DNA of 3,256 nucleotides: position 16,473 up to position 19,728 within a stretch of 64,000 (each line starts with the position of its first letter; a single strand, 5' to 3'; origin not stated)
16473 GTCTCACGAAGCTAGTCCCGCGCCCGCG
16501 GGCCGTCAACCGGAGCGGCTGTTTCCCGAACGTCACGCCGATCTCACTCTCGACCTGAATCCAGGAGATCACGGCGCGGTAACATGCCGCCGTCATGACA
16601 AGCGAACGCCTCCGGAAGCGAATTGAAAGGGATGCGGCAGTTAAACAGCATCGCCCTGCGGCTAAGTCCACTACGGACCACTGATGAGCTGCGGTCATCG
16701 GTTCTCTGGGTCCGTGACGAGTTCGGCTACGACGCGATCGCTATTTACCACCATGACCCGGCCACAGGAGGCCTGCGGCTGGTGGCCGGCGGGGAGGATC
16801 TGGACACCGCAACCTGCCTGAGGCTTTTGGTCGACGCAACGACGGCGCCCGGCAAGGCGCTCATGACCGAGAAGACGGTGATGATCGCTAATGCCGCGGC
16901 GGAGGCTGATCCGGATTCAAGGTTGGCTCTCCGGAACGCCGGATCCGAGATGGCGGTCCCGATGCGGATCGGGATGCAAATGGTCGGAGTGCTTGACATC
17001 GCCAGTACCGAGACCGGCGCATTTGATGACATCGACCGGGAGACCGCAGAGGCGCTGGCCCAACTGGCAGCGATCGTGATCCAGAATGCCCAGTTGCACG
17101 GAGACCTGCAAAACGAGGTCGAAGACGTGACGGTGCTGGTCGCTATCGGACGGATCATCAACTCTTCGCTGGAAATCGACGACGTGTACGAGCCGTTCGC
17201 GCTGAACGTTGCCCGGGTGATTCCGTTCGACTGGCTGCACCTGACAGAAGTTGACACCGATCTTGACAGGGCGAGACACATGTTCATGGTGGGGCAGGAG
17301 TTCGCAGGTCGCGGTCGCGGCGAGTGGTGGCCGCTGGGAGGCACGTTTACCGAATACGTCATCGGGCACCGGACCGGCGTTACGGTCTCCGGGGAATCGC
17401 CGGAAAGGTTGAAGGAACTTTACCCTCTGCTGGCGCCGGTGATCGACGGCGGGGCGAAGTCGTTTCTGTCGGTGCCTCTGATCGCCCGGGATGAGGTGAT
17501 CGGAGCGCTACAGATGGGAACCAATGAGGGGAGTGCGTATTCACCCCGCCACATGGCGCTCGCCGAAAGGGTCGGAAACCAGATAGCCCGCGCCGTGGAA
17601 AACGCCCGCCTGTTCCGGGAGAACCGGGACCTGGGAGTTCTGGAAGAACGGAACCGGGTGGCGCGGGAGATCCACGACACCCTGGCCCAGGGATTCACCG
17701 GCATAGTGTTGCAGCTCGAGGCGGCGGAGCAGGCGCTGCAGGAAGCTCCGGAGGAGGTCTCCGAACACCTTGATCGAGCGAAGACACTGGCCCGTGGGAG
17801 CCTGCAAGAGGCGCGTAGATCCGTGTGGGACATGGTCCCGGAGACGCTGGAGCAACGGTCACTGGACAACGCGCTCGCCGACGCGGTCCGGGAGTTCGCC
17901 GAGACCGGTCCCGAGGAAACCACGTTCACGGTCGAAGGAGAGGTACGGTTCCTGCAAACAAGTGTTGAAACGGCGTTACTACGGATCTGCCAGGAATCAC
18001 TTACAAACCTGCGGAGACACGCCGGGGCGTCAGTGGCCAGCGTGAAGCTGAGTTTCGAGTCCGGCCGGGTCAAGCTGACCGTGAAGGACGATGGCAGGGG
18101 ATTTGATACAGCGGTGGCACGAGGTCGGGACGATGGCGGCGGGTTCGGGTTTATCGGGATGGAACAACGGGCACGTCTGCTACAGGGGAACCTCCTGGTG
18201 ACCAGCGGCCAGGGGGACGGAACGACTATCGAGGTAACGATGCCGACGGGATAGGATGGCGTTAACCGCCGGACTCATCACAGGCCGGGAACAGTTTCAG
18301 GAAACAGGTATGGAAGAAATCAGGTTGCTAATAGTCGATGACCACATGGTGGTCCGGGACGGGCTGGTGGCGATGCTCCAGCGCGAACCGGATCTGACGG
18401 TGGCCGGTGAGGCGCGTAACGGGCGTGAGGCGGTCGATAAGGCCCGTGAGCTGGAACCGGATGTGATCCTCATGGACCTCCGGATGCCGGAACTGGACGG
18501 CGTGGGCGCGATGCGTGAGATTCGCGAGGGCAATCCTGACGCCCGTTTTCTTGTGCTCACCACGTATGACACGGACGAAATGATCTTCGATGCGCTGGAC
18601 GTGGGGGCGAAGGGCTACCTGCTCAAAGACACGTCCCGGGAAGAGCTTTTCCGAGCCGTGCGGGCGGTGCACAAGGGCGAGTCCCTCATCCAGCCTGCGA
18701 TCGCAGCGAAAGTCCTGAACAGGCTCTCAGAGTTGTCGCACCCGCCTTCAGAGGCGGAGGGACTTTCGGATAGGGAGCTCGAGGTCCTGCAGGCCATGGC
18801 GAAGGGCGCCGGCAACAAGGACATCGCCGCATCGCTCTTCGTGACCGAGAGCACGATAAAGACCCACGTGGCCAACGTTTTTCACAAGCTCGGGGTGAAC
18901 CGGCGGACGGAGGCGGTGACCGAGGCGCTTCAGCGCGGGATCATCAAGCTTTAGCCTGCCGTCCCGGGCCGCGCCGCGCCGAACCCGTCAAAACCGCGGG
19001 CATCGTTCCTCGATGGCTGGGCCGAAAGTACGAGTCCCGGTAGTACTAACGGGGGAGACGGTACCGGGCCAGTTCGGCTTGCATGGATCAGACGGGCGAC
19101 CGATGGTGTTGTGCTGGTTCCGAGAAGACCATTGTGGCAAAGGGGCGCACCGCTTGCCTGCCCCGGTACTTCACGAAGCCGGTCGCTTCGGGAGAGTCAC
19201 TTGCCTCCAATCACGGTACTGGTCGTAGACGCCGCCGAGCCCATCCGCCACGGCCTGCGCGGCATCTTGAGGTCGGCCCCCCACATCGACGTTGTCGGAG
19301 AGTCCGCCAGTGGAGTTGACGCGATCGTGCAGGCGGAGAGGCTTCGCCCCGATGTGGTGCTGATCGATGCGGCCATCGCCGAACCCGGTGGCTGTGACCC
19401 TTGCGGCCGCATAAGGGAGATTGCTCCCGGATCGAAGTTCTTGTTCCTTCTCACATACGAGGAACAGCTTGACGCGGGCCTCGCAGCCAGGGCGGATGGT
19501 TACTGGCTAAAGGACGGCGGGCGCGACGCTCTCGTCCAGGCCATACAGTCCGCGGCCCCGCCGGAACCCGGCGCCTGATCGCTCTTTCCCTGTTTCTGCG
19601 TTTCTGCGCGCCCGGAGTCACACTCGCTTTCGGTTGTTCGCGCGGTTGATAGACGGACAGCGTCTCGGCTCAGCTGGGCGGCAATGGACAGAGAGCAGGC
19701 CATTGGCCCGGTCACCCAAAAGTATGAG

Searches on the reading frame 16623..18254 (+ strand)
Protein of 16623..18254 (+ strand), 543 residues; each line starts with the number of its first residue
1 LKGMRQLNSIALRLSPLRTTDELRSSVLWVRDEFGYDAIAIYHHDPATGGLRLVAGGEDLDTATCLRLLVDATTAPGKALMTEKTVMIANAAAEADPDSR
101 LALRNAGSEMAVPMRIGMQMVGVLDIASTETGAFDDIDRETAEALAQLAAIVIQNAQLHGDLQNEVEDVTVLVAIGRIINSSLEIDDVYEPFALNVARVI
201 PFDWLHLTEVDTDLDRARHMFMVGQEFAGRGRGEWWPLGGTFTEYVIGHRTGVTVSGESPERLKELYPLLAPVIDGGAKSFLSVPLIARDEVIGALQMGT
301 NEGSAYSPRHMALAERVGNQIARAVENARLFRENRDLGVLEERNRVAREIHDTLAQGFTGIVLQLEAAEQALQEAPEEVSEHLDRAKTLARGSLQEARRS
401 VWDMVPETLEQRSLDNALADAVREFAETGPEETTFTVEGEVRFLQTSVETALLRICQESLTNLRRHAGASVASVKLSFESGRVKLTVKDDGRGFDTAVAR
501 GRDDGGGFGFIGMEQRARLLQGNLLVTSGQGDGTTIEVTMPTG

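Call 7: search_protein_families(library=pfam, proteins=[window:16623-18254:+])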
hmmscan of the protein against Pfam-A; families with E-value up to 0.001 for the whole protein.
window:16623-18254:+ (543 aa): 5 families
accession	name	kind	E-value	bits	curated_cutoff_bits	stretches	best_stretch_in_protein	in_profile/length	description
PF13185.12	GAF_2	-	5.9e-24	85.2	28.6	2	27-154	11-136/136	GAF domain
PF01590.32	GAF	-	2e-20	74.1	22.4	2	26-153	9-133/133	GAF domain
PF07730.19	HisKA_3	-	2.8e-20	73.1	24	1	342-408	1-67/68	Histidine kinase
PF13492.12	GAF_3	-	2e-19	70.7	27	2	79-155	59-129/129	GAF domain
PF02518.31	HATPase_c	-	1.7e-11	45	26.4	1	449-542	3-109/111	Histidine kinase-, DNA gyrase B-, and HSP90-like ATPase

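Call 70: search_protein_families(library=ncbifam, proteins=[window:16623-18254:+], max_evalue=0.00001)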
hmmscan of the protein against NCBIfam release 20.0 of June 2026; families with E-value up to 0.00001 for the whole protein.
window:16623-18254:+ (543 aa): 7 families
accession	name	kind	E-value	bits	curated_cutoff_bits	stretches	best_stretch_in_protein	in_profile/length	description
NF052443.1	SensHisKinMctS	equivalog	8.4e-35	120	700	1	341-542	249-448/457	two-component system sensor histidine kinase MctS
NF047786.1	his_kin_MadS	equivalog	5.3e-32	111.5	500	1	341-541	229-434/434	MadS family sensor histidine kinase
NF008649.0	PRK11644.1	equivalog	2.3e-25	89.3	408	1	343-542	304-496/499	signal transduction histidine-protein kinase/phosphatase UhpB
NF008184.0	PRK10935.1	equivalog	5.6e-24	84.7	553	1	283-541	308-558/565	nitrate/nitrite two-component system sensor histidine kinase NarQ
NF052531.1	Strep_LiaS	equivalog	1.1e-21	77.4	450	1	325-541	117-326/328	envelope stress sensor histidine kinase LiaS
NF007896.0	PRK10600.1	equivalog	2.4e-21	76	578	1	319-540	367-583/598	nitrate/nitrite two-component system sensor histidine kinase NarX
NF047322.1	HK_morpho_MacS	equivalog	6.5e-10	38.7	300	1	328-541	168-367/367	MacS family sensor histidine kinase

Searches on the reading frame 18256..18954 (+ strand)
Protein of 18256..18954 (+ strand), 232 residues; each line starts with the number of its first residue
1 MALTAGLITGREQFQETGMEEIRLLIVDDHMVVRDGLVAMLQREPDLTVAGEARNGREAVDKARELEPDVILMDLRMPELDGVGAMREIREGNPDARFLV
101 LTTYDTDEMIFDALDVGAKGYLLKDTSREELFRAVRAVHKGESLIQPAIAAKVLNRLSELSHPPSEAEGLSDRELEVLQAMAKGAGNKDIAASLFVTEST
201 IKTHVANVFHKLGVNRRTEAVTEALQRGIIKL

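Call 7: search_protein_families(library=pfam, proteins=[window:18256-18954:+])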
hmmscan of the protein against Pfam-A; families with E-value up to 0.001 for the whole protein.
window:18256-18954:+ (232 aa): 2 families
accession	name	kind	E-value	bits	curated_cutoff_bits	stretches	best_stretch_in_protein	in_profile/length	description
PF00072.30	Response_reg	-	1.6e-27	96.3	30.2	1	25-136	2-111/111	Response regulator receiver domain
PF00196.25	GerE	-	1e-19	70.3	23.5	1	170-223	3-56/57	Bacterial regulatory proteins, luxR family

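Call 70: search_protein_families(library=ncbifam, proteins=[window:18256-18954:+], max_evalue=0.00001)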
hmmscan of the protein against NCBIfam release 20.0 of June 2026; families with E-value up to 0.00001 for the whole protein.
window:18256-18954:+ (232 aa): 91 families (the best 25 are shown)
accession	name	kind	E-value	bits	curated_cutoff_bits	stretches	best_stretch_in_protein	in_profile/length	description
NF047785.1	respo_reg_MadR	equivalog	4.7e-56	189.4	300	1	22-230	1-209/209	MadR family response regulator transcription factor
NF007935.0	PRK10651.1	equivalog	5e-50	169.7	250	1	20-225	5-211/216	two-component system response regulator NarL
NF052445.1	RespRegMctR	equivalog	2.4e-46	157.7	300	1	22-229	2-204/205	two-component system response regulator MctR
NF007708.0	PRK10403.1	equivalog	6e-43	146.8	343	1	22-226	7-210/215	nitrate/nitrite response regulator protein NarP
NF011896.0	PRK15369.1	equivalog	7.6e-42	143.3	242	1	20-226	2-206/211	two component system response regulator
NF007018.1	PRK09483.1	equivalog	7.3e-38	130.4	280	1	22-230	2-209/217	UvrY/SirA/GacA family response regulator transcription factor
NF007685.0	PRK10360.1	equivalog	1.1e-28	100.4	258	1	22-219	2-187/196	response regulator transcription factor UhpA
NF001965.0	PRK00742.1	subfamily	4.7e-26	91.8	293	1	20-130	2-113/357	chemotaxis-specific protein-glutamate methyltransferase CheB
NF007403.0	PRK09935.1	equivalog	4.3e-25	88.6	271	1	22-222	4-202/210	fimbria biosynthesis transcriptional regulator FimZ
NF041367.1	CheY_Halo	equivalog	1.9e-22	79.8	200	1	25-137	2-112/114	chemotaxis protein CheY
NF009206.0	PRK12555.1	subfamily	1.4e-21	76.9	342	1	22-122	1-102/340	chemotaxis-specific protein-glutamate methyltransferase CheB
NF007505.1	PRK10100.1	equivalog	4.7e-21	75.4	250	1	50-224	25-199/204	biofilm master transcriptional regulator CsgD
NF041830.1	RR_TF_ErdR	exception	5.7e-21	75.2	390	1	24-221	4-202/213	response regulator transcription factor ErdR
NF007419.0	PRK09958.1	equivalog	3.8e-20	72.3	251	1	25-221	4-195/204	acid-sensing system DNA-binding response regulator EvgA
NF006900.1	PRK09390.1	equivalog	5.2e-19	68.6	255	1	22-226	5-199/203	response regulator FixJ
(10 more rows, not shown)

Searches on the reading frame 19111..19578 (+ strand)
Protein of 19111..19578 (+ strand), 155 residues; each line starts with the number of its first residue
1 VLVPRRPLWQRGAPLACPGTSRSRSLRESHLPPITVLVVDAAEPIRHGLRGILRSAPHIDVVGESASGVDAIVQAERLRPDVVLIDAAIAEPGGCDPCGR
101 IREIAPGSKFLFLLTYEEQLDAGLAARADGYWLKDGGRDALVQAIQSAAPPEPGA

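Call 7: search_protein_families(library=pfam, proteins=[window:19111-19578:+])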
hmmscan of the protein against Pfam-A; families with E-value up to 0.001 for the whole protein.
window:19111-19578:+ (155 aa): 1 family
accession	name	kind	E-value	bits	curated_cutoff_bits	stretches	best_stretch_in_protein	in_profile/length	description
PF00072.30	Response_reg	-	2.5e-11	44.2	30.2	1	36-146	1-111/111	Response regulator receiver domain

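Call 70: search_protein_families(library=ncbifam, proteins=[window:19111-19578:+], max_evalue=0.00001)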
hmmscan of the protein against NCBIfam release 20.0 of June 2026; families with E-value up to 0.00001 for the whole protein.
window:19111-19578:+ (155 aa): 11 families
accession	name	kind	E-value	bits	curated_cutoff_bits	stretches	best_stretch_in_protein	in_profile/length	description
NF007935.0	PRK10651.1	equivalog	3.6e-17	62.3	250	1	33-149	6-124/216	two-component system response regulator NarL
NF052445.1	RespRegMctR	equivalog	3.9e-16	59.1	300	1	33-149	1-119/205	two-component system response regulator MctR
NF007708.0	PRK10403.1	equivalog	6.5e-15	55.2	343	1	32-149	5-124/215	nitrate/nitrite response regulator protein NarP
NF047785.1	respo_reg_MadR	equivalog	9.3e-14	51.3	300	1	35-149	2-121/209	MadR family response regulator transcription factor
NF007018.1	PRK09483.1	equivalog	1.1e-12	48.1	280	1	34-147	2-117/217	UvrY/SirA/GacA family response regulator transcription factor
NF011896.0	PRK15369.1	equivalog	8.2e-12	45.2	242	1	34-149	4-121/211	two component system response regulator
NF041367.1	CheY_Halo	equivalog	2.5e-11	43.9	200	1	36-147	1-112/114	chemotaxis protein CheY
NF008677.0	PRK11697.1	equivalog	4e-09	36.2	246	1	34-101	2-69/238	two-component system response regulator BtsR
NF001965.0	PRK00742.1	subfamily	8e-09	35.1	293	1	34-94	4-64/357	chemotaxis-specific protein-glutamate methyltransferase CheB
NF009206.0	PRK12555.1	subfamily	6.6e-07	28.6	342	1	34-106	1-73/340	chemotaxis-specific protein-glutamate methyltransferase CheB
NF045914.1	RespRegNblR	equivalog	8.3e-07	28.8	300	1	35-146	8-119/228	response regulator transcription factor NblR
